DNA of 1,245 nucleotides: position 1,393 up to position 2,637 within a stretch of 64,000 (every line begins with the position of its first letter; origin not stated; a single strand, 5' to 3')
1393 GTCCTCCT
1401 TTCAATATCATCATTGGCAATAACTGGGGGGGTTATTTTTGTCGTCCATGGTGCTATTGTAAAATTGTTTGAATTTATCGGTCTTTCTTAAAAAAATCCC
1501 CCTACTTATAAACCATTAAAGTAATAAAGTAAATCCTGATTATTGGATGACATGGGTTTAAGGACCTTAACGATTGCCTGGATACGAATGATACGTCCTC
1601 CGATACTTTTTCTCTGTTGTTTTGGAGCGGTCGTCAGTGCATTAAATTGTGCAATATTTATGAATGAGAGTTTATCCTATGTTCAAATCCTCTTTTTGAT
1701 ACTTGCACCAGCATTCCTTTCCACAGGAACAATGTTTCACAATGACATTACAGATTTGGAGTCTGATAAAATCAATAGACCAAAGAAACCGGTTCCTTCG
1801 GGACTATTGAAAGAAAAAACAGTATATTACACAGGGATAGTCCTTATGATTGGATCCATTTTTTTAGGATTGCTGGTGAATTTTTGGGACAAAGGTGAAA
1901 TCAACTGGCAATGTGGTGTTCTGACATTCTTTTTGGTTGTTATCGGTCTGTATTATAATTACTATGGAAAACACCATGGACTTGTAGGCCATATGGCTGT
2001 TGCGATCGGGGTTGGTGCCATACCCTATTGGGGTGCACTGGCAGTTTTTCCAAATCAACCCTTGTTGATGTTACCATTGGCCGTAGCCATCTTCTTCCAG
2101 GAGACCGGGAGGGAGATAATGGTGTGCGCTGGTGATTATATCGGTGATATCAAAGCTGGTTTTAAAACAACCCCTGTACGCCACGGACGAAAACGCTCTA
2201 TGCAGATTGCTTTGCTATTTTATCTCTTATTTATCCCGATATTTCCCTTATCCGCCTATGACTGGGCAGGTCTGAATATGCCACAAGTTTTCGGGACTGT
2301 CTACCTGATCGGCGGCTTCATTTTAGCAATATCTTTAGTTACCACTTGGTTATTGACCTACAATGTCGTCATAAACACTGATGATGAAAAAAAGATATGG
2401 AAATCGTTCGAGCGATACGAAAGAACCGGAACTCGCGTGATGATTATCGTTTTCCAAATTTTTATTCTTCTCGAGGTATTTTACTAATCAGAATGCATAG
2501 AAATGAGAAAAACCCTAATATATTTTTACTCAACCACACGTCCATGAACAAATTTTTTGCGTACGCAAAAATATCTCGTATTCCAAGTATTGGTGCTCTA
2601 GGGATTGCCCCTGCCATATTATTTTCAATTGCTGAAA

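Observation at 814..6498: Isoprenoid-tailoring cluster whose layout resembles haloarchaeal C50-carotenoid (lyeJ-cruF-crtD) operons.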

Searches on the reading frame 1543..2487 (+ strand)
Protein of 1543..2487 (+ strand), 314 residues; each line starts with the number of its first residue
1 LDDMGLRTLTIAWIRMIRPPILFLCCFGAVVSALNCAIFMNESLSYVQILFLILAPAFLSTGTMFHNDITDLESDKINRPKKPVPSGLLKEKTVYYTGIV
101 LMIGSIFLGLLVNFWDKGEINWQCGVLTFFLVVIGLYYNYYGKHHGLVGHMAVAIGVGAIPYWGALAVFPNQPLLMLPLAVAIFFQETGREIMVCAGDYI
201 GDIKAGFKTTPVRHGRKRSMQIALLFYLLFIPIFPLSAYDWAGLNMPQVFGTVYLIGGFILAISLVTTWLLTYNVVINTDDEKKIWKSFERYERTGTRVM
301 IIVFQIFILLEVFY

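Call 3: search_protein_families(library=pfam, proteins=[window:1543-2487:+], max_evalue=0.01)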
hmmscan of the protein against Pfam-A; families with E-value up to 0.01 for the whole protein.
window:1543-2487:+ (314 aa): 1 family
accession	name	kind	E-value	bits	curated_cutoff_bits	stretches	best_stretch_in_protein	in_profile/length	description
PF01040.23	UbiA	-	4.2e-30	105.3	34.2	1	42-272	15-232/250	UbiA prenyltransferase family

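Call 4: search_protein_families(library=ncbifam, proteins=[window:1543-2487:+], max_evalue=0.01)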
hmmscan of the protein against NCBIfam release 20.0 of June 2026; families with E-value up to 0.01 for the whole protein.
window:1543-2487:+ (314 aa): 23 families
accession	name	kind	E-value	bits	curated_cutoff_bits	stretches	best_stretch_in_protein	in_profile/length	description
NF009523.0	PRK12884.1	equivalog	4e-36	124.7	269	1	27-306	17-275/279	prenyltransferase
NF009522.0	PRK12883.1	equivalog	1.1e-23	84.2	353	1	12-231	5-211/279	geranylgeranylglycerol-phosphate geranylgeranyltransferase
NF009521.0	PRK12882.1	equivalog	2.7e-23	82.6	296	1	12-257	7-234/280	geranylgeranylglycerol-phosphate geranylgeranyltransferase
NF035940.1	prenyl_rel_EboC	equivalog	2.8e-17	63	250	1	14-153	3-137/292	UbiA-like protein EboC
NF005742.0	PRK07566.1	equivalog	7.8e-17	61.3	313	1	22-226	45-242/315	chlorophyll synthase ChlG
TIGR01476.1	chlor_syn_BchG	subfamily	7.8e-16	58.3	212.3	1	19-225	14-212/283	(bacterio)chlorophyll synthase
TIGR01475.1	ubiA_other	subfamily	1.4e-15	57.5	180.8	1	33-294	21-266/282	UbiA-like polyprenyltransferase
NF009058.0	PRK12392.1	subfamily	7.9e-13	48.2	494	1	20-266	23-273/333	bacteriochlorophyll c synthase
NF009512.0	PRK12872.1-1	equivalog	1.1e-11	44.9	278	1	42-254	34-252/303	geranylgeranylglycerol-phosphate geranylgeranyltransferase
NF009524.0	PRK12886.1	equivalog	8.2e-11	41.8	387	1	34-273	28-254/291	prenyltransferase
NF009513.0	PRK12872.1-3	equivalog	1.7e-10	40.9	288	1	9-236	11-233/293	prenyltransferase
TIGR02056.1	ChlG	equivalog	1.9e-10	40.8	436.45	1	27-222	33-231/306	chlorophyll synthase ChlG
NF009526.0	PRK12888.1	equivalog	7.7e-10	38.7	364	1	29-289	34-275/301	4-hydroxybenzoate octaprenyltransferase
NF041585.1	MqnP_Cj_Hp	exception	1e-07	31.7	375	1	47-311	40-280/281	menaquinone biosynthesis prenyltransferase MqnP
NF041584.1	MqnP_SCO4491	exception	2.2e-07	30.9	420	1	29-289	22-263/285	menaquinone biosynthesis prenyltransferase MqnP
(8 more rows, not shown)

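Call 21: search_solved_structures(query=window:1543-2487:+, max_evalue=0.01)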
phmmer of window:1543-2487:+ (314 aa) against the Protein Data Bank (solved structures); distinct sequences matched with E-value up to 0.01: 3.
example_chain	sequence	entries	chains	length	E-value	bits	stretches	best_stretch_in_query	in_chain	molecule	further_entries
6m31_A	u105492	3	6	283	1.4e-11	47.5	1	13-237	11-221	Digeranylgeranylglyceryl phosphate synthase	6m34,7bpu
9sau_C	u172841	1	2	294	4.9e-08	35.9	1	17-234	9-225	Chlorophyll a synthase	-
9sas_C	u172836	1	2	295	4.9e-08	35.9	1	17-234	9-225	Chlorophyll a synthase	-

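Call 68: list_cluster_members(proteins=[window:1588-2487:+, window:2761-3969:+, window:3990-5381:+, window:5611-6498:+, window:9800-10714:-, window:55747-56775:-, window:480-809:+, window:6643-9825:+, L011:11741-12745:+, P0073])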
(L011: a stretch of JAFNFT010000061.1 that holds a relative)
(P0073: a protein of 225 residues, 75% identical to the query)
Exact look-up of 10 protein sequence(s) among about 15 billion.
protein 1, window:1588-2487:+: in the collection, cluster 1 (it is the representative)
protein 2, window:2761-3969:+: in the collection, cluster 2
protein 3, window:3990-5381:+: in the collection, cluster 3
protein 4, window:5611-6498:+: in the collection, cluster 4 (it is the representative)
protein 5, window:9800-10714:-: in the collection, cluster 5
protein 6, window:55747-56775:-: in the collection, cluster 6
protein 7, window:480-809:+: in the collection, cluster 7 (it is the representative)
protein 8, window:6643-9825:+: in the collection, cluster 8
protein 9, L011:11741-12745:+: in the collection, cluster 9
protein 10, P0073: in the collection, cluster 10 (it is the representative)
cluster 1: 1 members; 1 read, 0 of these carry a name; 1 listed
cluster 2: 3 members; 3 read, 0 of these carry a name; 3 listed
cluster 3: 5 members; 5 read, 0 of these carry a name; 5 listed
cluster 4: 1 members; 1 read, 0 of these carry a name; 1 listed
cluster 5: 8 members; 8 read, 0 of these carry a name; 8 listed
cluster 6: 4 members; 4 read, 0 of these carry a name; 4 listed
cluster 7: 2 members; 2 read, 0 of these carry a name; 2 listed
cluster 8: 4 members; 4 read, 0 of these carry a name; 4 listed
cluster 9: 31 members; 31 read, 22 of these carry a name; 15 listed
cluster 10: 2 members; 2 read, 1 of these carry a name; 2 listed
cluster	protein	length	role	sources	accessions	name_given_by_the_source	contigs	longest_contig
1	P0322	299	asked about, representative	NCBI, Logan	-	-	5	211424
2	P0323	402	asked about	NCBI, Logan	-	-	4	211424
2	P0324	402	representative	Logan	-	-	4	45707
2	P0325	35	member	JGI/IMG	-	-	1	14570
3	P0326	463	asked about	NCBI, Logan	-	-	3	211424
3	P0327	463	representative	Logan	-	-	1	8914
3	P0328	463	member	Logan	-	-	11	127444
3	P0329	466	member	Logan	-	-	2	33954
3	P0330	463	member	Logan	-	-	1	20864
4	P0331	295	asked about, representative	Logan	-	-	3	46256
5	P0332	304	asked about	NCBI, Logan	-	-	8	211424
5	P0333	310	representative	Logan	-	-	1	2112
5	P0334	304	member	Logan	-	-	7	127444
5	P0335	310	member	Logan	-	-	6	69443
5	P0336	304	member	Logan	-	-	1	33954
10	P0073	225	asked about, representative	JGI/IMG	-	bisanhydrobacterioruberin hydratase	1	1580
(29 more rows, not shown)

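Call 87: search_dna_similar(query=window:1588-2484:+, collection=plasmids, mode=protein, max_evalue=0.0001, max_rows=40)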
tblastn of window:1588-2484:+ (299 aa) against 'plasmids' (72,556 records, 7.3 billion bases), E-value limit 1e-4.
Records with a match: 8; places in all: 8; records where one place covers at least 80% of the query: 0.
Best place of each record, by identity: <60% 8.
By first word of the organism name: Acaryochloris 3; Haladaptatus 2; Bacillus 2; Natrononativus 1.
By predicted mobility (MOB-suite, as given by PLSDB): non-mobilizable 7; conjugative 1.
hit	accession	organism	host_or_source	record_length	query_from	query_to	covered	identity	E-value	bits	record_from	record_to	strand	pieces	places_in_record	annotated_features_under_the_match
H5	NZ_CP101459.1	Natrononativus amylolyticus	cell culture,sediment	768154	26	208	61%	28.6%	1e-6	57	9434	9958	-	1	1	geranylgeranylglycerol-phosphate geranylgeranyltransferase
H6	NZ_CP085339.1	Haladaptatus halobius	cell culture,saline soil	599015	44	208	55%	29.8%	4e-7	59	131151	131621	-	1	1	geranylgeranylglycerol-phosphate geranylgeranyltransferase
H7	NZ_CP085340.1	Haladaptatus halobius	cell culture,saline soil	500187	44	208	55%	28.9%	1e-5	54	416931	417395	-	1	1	geranylgeranylglycerol-phosphate geranylgeranyltransferase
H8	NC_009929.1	Acaryochloris marina MBIC11017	-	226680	44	208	55%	27.2%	2e-5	54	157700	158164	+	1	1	geranylgeranylglycerol-phosphate geranylgeranyltransferase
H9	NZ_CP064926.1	Acaryochloris marina S15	cell culture,surface of Pikea pinnata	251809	44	208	55%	26.6%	5e-5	52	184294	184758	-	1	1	geranylgeranylglycerol-phosphate geranylgeranyltransferase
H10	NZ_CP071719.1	Acaryochloris sp. 'Moss Beach'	culture,intertidal zone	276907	44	208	55%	26.6%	5e-5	52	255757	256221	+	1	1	geranylgeranylglycerol-phosphate geranylgeranyltransferase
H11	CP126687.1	Bacillus bombysepticus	Microtermes sp. colony Mi106,bacterial ...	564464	23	157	45%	28.9%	1e-5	54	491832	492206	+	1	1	eboC: UbiA-like protein EboC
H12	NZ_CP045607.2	Bacillus cereus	Whole organism,soil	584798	23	157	45%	28.9%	5e-5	52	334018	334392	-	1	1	eboC: UbiA-like protein EboC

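Call 88: get_annotated_region(hit=H6, flank=7000)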
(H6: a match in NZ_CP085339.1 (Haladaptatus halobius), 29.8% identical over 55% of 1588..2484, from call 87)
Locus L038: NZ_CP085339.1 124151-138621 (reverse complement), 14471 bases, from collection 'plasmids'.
description: Haladaptatus halobius strain PSR5 plasmid unnamed3, complete sequence
organism: Haladaptatus halobius (NCBI taxid 2884875)
taxonomy: Archaea; Euryarchaeota; Halobacteria; Halobacteriales; Haladaptataceae; Haladaptatus; Haladaptatus halobius
host: -; source: cell culture,saline soil; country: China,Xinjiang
typing (MOB-suite, as given by PLSDB): non-mobilizable
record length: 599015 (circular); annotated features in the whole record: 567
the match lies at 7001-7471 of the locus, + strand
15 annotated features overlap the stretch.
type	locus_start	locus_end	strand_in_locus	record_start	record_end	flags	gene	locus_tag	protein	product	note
CDS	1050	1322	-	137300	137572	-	-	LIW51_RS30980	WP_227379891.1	hypothetical protein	-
CDS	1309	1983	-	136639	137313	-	-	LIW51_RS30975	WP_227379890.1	hypothetical protein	-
CDS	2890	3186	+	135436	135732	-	-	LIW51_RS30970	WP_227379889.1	HalOD1 output domain-containing protein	-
CDS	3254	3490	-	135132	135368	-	-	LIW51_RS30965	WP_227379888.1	hypothetical protein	-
CDS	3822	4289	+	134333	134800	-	-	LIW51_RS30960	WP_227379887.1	hypothetical protein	-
CDS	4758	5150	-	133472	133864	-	-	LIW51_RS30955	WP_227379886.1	hypothetical protein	-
CDS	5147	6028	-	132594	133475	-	-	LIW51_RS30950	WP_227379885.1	ParA family protein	-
CDS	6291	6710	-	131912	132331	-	-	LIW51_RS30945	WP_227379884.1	helix-turn-helix domain-containing protein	-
CDS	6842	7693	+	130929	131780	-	-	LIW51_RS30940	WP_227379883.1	geranylgeranylglycerol-phosphate geranylgeranyltransferase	-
CDS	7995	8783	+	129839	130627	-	-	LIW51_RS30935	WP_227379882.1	CPBP family intramembrane glutamic endopeptidase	GO:0071586 - CAAX-box protein processing [Evidence IEA]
CDS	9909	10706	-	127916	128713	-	-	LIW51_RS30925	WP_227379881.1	hypothetical protein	-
CDS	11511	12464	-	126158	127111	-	-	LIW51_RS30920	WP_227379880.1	universal stress protein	-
CDS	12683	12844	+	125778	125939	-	-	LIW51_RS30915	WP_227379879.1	hypothetical protein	-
CDS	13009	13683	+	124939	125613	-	-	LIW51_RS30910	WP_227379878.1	TrkA family potassium uptake protein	GO:0006813 - potassium ion transport [Evidence IEA]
CDS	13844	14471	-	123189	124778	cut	-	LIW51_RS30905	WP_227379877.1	TrkH family potassium uptake protein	-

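Call 89: get_annotated_region(hit=H5, flank=7000)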
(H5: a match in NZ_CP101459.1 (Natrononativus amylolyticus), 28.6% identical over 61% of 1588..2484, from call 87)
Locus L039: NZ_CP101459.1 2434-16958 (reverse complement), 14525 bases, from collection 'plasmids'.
description: Natrononativus amylolyticus strain CGA73 plasmid unnamed1, complete sequence
organism: Natrononativus amylolyticus (NCBI taxid 2963434)
taxonomy: Archaea; Euryarchaeota; Halobacteria; Halobacteriales; Natrialbaceae; Natrononativus; Natrononativus amylolyticus
host: -; source: cell culture,sediment; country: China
typing (MOB-suite, as given by PLSDB): non-mobilizable
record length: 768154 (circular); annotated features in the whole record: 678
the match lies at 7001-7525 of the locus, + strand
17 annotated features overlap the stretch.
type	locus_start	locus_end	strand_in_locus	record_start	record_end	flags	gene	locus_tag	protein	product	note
CDS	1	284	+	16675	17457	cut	-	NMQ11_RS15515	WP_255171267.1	aldolase/citrate lyase family protein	-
CDS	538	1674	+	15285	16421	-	-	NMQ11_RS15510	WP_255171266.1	O-antigen ligase family protein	GO:0009103 - lipopolysaccharide biosynthetic process [Evidence IEA]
CDS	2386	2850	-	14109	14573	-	-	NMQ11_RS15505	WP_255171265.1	HNH endonuclease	-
CDS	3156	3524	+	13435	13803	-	-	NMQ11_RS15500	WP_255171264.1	hypothetical protein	-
CDS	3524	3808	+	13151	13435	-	-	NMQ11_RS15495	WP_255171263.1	hypothetical protein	-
CDS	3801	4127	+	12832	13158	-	-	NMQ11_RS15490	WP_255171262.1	hypothetical protein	-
CDS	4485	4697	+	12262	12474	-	-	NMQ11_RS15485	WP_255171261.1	hypothetical protein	-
CDS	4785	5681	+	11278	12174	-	-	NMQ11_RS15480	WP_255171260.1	hypothetical protein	-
CDS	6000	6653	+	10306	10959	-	-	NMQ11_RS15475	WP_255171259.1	hypothetical protein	-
CDS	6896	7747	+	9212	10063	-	-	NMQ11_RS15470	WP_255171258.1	geranylgeranylglycerol-phosphate geranylgeranyltransferase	-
CDS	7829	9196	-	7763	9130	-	-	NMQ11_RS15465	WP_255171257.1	cytochrome P450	-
CDS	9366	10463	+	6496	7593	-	-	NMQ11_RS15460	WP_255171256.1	ArsR family transcriptional regulator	GO:0006355 - regulation of DNA-templated transcription [Evidence IEA]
CDS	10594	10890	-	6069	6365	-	-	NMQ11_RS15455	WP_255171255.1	hypothetical protein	-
CDS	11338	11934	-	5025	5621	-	-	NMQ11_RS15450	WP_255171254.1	hypothetical protein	-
CDS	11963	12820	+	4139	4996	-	-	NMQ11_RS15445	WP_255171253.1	DUF3450 domain-containing protein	-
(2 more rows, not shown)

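Call 91: search_dna_similar(query=L038:6842-7690:+, collection=plasmids, mode=protein, max_evalue=0.001, max_rows=60)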
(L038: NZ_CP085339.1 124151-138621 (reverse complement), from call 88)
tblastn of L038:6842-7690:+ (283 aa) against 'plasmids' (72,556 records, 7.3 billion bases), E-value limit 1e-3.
Records with a match: 19; places in all: 20; records where one place covers at least 80% of the query: 8.
Best place of each record, by identity: >=99% 1; 80-90% 2; 60-80% 5; <60% 11.
By first word of the organism name: Haladaptatus 5; Acaryochloris 3; Halalkalicoccus 2; Roseobacter 2; Natrononativus 1; Natronorubrum 1; Thalassococcus 1; Candidatus 1; Novosphingobium 1; Sulfitobacter 1; and 1 more.
By predicted mobility (MOB-suite, as given by PLSDB): non-mobilizable 18; conjugative 1.
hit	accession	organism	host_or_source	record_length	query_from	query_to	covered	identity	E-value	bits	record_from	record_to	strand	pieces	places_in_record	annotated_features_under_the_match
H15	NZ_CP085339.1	Haladaptatus halobius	cell culture,saline soil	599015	1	283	100%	99.6%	5e-150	471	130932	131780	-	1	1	geranylgeranylglycerol-phosphate geranylgeranyltransferase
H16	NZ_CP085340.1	Haladaptatus halobius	cell culture,saline soil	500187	1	283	100%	85.2%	9e-126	401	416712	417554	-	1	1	geranylgeranylglycerol-phosphate geranylgeranyltransferase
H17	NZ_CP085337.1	Haladaptatus halobius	cell culture,saline soil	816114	16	283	95%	77.6%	8e-106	344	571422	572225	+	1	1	none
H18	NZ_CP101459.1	Natrononativus amylolyticus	cell culture,sediment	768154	5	283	99%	66.0%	4e-98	322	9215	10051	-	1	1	geranylgeranylglycerol-phosphate geranylgeranyltransferase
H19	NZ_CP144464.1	Halalkalicoccus sp. FCH27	cell culture,Salt lake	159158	5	283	99%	63.7%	2e-89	297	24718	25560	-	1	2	geranylgeranylglycerol-phosphate geranylgeranyltransferase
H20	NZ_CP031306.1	Natronorubrum bangense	Cell culture,The Bange salt-alkaline ...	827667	1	278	98%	61.5%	1e-80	271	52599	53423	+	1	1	geranylgeranylglycerol-phosphate geranylgeranyltransferase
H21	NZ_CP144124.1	Halalkalicoccus sp. CGA53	cell culture,sediment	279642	12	283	96%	60.7%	1e-85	286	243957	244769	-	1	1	geranylgeranylglycerol-phosphate geranylgeranyltransferase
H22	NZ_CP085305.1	Haladaptatus pallidirubidus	cell culture,saline soil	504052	73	264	68%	51.8%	1e-31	130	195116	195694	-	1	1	none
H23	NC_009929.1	Acaryochloris marina MBIC11017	-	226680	7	248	86%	27.7%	4e-9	64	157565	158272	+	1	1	geranylgeranylglycerol-phosphate geranylgeranyltransferase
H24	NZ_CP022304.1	Thalassococcus sp. S3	-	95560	63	274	75%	30.7%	5e-8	61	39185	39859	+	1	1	chlG: chlorophyll synthase ChlG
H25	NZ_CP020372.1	Candidatus Thiodictyon syntrophicum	meromictic lake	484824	63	276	76%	27.4%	3e-4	50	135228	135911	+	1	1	chlG: chlorophyll synthase ChlG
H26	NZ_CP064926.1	Acaryochloris marina S15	cell culture,surface of Pikea pinnata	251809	7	210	72%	27.5%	6e-7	58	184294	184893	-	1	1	geranylgeranylglycerol-phosphate geranylgeranyltransferase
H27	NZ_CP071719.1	Acaryochloris sp. 'Moss Beach'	culture,intertidal zone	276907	7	210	72%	27.5%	6e-7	58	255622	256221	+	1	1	geranylgeranylglycerol-phosphate geranylgeranyltransferase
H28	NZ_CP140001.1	Novosphingobium capsulatum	-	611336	63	214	54%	32.9%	1e-6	57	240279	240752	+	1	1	chlG: chlorophyll synthase ChlG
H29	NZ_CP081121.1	Sulfitobacter sp. S190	-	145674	63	214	54%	32.1%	1e-6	57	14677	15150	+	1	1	chlG: chlorophyll synthase ChlG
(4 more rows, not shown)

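Call 106: search_protein_families(library=ncbifam, proteins=[L038:6842-7693:+], max_evalue=1e-8)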
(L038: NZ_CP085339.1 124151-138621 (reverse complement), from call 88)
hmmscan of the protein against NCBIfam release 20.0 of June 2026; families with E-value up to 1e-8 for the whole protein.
L038:6842-7693:+ (283 aa): 24 families
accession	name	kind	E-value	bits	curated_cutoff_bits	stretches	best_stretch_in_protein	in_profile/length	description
NF009521.0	PRK12882.1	equivalog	9.3e-107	356.4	296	1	6-280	4-279/280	geranylgeranylglycerol-phosphate geranylgeranyltransferase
NF009523.0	PRK12884.1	equivalog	4.7e-61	206.4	269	1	7-274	4-273/279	prenyltransferase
NF009522.0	PRK12883.1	equivalog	1.8e-53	181.9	353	1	8-280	4-276/279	geranylgeranylglycerol-phosphate geranylgeranyltransferase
NF009513.0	PRK12872.1-3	equivalog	2.5e-28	99.4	288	1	49-219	59-231/293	prenyltransferase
NF005742.0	PRK07566.1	equivalog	1.3e-25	90.2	313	1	27-228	47-258/315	chlorophyll synthase ChlG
TIGR01476.1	chlor_syn_BchG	subfamily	4.4e-24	85.4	212.3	1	11-214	4-214/283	(bacterio)chlorophyll synthase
NF009058.0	PRK12392.1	subfamily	1.9e-18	66.6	494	1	5-265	12-285/333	bacteriochlorophyll c synthase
TIGR01475.1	ubiA_other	subfamily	5.6e-18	65.4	180.8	1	10-276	5-275/282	UbiA-like polyprenyltransferase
TIGR02056.1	ChlG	equivalog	6.2e-18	65.4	436.45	1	45-218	56-240/306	chlorophyll synthase ChlG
NF035940.1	prenyl_rel_EboC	equivalog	1.8e-17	63.7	250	1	11-168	3-164/292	UbiA-like protein EboC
TIGR01473.1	cyoE_ctaB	equivalog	4.1e-17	62.9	210.3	1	10-260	3-257/281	heme o synthase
TIGR01474.1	ubiA_proteo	equivalog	1.2e-15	57.8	275.45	1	31-247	28-246/282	4-hydroxybenzoate octaprenyltransferase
NF009512.0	PRK12872.1-1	equivalog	1e-14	54.9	278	1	49-221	45-235/303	geranylgeranylglycerol-phosphate geranylgeranyltransferase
NF003348.0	PRK04375.1-1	equivalog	9.5e-14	51.5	285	1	8-262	4-264/292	heme o synthase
NF045897.1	SCO3242_trans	equivalog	3e-13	50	260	1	22-106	9-94/287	SCO3242 family prenyltransferase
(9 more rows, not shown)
